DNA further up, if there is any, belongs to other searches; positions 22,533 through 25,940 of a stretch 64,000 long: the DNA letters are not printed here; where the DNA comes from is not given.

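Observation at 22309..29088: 6.5 kb island of three secreted-protein genes bracketed by a diverged 145-bp duplication of the 3' end of the ligase-like gene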

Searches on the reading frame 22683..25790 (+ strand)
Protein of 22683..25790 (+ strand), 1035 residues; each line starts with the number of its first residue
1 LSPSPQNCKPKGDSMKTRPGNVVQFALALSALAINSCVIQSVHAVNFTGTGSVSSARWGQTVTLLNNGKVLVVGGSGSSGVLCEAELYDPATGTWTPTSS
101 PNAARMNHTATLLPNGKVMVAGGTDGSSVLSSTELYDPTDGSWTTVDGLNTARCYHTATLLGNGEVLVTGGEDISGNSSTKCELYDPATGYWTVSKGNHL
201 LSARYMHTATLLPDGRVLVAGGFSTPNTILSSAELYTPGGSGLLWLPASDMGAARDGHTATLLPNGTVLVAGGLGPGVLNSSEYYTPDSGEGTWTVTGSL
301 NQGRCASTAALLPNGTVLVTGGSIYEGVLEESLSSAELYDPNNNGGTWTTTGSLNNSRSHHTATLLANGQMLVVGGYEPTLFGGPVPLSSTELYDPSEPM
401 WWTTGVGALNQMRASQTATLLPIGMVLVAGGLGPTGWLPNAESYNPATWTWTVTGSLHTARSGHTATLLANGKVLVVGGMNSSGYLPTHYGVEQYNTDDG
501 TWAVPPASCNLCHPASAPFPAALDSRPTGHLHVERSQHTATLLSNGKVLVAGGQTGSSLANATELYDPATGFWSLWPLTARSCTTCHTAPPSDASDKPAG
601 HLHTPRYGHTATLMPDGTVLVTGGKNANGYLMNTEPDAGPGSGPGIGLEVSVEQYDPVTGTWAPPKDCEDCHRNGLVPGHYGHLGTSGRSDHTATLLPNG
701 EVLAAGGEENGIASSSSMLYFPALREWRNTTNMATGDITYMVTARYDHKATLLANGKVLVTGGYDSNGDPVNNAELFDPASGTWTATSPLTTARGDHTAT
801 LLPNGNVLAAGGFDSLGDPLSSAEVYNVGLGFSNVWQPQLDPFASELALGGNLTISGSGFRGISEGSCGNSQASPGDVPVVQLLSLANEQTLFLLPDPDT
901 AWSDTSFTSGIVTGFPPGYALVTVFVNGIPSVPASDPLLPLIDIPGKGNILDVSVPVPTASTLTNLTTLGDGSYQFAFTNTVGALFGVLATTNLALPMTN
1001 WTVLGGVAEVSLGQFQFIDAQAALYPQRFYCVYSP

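Call 7: search_protein_families(library=pfam, proteins=[window:22683-25790:+], max_evalue=0.01)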
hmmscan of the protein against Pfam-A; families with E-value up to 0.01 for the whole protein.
window:22683-25790:+ (1035 aa): 12 families
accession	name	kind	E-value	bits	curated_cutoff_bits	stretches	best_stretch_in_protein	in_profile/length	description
PF13418.12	Kelch_4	-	1.2e-92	304.1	21.6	10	104-146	1-44/49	Galactose oxidase, central domain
PF01344.31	Kelch_1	-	2e-64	213.1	20.1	5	754-790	10-45/46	Kelch motif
PF24681.1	Kelch_KLHDC2_KLHL20_DRC7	-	2.2e-51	174.7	50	5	47-222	41-221/221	KLHDC2/KLHL20/DRC7 Kelch-repeats domain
PF13964.12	Kelch_6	-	1.4e-50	168.1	25.3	5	751-794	7-50/50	Kelch motif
PF13415.12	Kelch_3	-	3.6e-47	158.1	22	6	67-112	1-47/48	Galactose oxidase, central domain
PF24981.1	Beta-prop_ATRN-LZTR1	-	3.6e-41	141.8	50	4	56-224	91-281/289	Attractin/LZTR1 beta-propeller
PF07646.21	Kelch_2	-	7.2e-35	117.6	21.3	2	58-101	2-47/48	Kelch motif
PF07250.17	Glyoxal_oxid_N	-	6.7e-26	91.4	37.5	2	157-225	71-138/243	Glyoxal oxidase N-terminus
PF25210.1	Kelch_FKB95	-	2.2e-22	80.4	70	0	741-793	76-130/268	FKB95, Kelch-repeats domain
PF18755.6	RAMA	-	4.5e-11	43.1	35.2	0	194-233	30-74/107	Restriction Enzyme Adenine Methylase Associated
PF02698.23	DUF218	-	8.8e-08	32.6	27.6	0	741-776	12-45/133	DUF218 domain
PF24996.1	NANM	-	9.7e-08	31.7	45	0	133-182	290-338/350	N-acetylneuraminate epimerase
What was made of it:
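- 22683..25790 (+): Kelch1: large secreted Kelch-repeat propeller protein with 13-14 repeats (about 1021-1035 aa). It carries three CxxCH motifs between blades. Kelch_4 E 1e-92 (call 7).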

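Call 10: search_protein_families(library=ncbifam, proteins=[window:22683-25790:+], max_evalue=0.01)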
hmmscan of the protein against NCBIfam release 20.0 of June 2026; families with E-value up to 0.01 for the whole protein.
window:22683-25790:+ (1035 aa): 6 families
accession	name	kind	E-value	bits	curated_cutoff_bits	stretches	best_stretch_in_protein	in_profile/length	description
NF052501.1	RdCuOxGlxASco2837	equivalog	3.6e-34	118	800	4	136-196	270-331/645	radical copper oxidase GlxA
TIGR02608.1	delta_60_rpt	domain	1.5e-12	47.1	76.5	0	206-227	3-26/55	delta-60 repeat domain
NF010730.0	PRK14131.1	subfamily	5.7e-09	35.2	416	0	132-182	321-370/384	N-acetylneuraminate epimerase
TIGR03547.1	muta_rot_YjhT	subfamily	1.9e-07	30.6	256.35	0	132-182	291-340/346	YjhT family mutarotase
TIGR01904.2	GSu_C4xC__C2xCH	domain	0.0011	18.7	27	0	577-601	46-70/73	CxxxxCH/CxxCH domain c-type cytochrome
NF040505.1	ArsO_flavin_mono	equivalog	0.0042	16.6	425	0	46-101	141-193/346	ArsO family NAD(P)H-dependent flavin-containing monooxygenase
